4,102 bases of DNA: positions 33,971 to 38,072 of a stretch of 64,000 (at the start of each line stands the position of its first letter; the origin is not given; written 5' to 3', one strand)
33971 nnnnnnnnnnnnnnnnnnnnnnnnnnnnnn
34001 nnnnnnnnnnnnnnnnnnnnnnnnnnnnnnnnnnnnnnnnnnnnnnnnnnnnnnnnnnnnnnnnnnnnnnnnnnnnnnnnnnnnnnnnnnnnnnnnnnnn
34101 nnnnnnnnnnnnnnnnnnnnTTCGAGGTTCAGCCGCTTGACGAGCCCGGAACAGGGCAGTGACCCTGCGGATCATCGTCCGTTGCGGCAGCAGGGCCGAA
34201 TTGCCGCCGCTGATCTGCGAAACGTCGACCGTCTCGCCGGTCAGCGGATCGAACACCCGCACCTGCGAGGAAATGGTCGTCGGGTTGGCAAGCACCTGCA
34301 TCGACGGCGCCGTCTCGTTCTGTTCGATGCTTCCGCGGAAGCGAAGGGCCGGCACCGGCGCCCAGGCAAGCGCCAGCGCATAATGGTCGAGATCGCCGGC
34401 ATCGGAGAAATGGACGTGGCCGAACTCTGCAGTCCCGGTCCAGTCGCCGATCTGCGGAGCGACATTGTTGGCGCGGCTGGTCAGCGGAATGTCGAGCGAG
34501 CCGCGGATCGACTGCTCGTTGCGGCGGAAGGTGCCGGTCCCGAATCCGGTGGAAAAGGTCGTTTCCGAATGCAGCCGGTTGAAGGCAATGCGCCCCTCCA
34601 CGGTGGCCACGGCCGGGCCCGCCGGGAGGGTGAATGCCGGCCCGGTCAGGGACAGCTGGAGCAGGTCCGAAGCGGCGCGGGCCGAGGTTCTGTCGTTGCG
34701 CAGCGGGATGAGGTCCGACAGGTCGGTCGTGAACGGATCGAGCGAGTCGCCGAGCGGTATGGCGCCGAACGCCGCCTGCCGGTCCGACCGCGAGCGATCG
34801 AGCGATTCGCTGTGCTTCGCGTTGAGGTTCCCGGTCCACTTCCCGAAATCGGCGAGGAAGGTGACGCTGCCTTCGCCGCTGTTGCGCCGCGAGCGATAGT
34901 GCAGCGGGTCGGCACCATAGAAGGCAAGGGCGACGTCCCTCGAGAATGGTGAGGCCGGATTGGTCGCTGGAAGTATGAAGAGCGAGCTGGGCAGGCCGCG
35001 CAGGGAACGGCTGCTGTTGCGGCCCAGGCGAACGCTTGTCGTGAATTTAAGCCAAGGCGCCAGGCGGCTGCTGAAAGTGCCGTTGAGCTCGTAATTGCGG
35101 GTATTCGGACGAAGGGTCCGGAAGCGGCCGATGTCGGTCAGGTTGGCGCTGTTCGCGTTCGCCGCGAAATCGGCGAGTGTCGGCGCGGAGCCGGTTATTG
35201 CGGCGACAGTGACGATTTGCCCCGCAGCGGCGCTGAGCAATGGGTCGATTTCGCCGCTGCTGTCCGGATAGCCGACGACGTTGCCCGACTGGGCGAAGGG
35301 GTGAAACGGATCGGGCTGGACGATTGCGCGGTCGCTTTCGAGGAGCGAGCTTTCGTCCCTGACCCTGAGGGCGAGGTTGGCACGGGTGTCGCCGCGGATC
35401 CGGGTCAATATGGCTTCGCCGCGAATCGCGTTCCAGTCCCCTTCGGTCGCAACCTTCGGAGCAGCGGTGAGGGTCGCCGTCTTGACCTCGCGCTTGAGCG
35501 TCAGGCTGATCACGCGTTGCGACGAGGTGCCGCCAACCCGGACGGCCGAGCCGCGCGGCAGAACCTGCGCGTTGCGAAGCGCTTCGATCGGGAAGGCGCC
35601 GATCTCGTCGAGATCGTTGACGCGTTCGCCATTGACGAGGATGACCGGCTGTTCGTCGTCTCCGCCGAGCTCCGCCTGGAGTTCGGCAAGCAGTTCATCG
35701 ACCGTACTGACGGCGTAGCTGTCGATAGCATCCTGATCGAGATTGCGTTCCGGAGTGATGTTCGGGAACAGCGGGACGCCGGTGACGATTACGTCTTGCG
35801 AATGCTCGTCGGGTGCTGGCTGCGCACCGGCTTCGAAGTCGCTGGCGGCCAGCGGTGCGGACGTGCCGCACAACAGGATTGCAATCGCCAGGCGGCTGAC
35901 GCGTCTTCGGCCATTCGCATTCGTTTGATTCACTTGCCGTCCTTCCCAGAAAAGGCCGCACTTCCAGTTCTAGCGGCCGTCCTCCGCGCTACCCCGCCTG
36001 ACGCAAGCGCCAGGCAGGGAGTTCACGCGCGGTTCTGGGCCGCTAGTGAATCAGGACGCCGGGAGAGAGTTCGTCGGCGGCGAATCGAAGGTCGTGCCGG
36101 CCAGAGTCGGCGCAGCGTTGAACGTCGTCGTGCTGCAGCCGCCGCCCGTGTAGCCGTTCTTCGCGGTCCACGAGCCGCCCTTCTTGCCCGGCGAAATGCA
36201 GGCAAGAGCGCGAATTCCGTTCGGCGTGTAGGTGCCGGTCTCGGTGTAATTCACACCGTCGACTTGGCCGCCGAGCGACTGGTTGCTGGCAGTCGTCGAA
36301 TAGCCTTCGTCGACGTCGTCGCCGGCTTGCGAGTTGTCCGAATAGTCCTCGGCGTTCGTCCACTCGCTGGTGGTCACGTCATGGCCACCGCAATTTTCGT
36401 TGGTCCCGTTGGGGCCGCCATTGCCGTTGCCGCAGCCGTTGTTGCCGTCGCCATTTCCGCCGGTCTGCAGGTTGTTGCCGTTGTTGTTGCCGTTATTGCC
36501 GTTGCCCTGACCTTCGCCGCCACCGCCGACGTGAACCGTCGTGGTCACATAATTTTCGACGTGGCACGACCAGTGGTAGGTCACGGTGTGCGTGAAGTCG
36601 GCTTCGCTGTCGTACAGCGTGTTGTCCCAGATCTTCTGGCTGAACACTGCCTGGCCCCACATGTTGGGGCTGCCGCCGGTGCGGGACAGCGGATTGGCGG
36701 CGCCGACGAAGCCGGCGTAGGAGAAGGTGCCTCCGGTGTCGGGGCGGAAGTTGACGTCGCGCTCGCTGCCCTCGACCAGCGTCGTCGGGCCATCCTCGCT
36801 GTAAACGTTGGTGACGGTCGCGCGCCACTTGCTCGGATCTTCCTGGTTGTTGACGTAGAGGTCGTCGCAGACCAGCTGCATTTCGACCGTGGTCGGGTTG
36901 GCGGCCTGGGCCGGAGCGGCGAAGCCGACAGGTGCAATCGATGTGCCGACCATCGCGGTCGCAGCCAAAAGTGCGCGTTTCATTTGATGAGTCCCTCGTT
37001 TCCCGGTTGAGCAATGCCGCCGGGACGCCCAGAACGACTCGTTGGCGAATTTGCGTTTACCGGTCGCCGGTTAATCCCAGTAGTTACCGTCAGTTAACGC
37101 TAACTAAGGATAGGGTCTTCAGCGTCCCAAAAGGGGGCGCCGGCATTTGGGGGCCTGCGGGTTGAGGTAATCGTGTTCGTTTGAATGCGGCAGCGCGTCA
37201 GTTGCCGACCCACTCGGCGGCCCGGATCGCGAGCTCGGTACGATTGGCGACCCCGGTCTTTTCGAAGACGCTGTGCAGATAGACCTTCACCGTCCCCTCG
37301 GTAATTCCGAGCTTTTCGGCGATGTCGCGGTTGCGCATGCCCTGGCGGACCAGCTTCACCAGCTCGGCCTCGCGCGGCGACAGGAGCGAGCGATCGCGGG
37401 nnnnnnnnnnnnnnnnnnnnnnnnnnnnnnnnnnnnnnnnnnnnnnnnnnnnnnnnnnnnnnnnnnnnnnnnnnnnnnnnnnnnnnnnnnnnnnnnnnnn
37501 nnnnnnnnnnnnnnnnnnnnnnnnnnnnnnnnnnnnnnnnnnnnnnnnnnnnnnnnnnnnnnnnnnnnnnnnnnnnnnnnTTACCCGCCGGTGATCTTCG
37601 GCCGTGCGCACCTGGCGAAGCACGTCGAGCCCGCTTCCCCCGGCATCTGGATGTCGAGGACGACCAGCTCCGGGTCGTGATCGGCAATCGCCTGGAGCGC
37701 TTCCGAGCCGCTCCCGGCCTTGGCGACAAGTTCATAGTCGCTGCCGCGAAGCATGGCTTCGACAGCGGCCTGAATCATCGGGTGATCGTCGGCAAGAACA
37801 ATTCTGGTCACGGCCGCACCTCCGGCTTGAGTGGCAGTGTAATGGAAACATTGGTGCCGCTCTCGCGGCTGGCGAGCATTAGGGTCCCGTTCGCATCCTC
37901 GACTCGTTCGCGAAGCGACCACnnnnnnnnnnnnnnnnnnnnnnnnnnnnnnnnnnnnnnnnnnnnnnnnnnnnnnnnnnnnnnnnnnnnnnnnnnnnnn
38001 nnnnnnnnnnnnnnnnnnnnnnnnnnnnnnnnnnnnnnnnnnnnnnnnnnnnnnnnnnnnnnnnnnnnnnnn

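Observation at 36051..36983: Unrecognised secreted protein with a disulfide-pinned Gly/Asn low-complexity loop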

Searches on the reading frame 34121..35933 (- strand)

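Call 17: search_protein_families(library=pfam, proteins=[window:34121-35933:-], max_evalue=0.1)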
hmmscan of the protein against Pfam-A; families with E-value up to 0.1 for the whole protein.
window:34121-35933:- (604 aa): 1 family
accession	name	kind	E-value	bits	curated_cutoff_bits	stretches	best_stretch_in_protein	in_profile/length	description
PF00593.30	TonB_dep_Rec_b-barrel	-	0.03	14.6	27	1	283-571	10-277/436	TonB dependent receptor-like, beta-barrel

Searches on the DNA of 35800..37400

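Call 65: search_rna_families(source=window, start=35800, end=37400, threshold=evalue, max_evalue=1)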
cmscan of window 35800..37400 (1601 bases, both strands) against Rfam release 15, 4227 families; matches with E-value up to 1: 0.
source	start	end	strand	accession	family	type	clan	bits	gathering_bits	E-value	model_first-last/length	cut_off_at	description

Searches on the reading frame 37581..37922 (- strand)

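Call 17: search_protein_families(library=pfam, proteins=[window:37581-37922:-], max_evalue=0.1)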
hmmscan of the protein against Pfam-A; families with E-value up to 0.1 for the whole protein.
window:37581-37922:- (113 aa): 1 family
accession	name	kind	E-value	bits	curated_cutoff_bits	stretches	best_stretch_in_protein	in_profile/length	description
PF00072.30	Response_reg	-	8e-13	49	30.2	1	41-104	1-63/111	Response regulator receiver domain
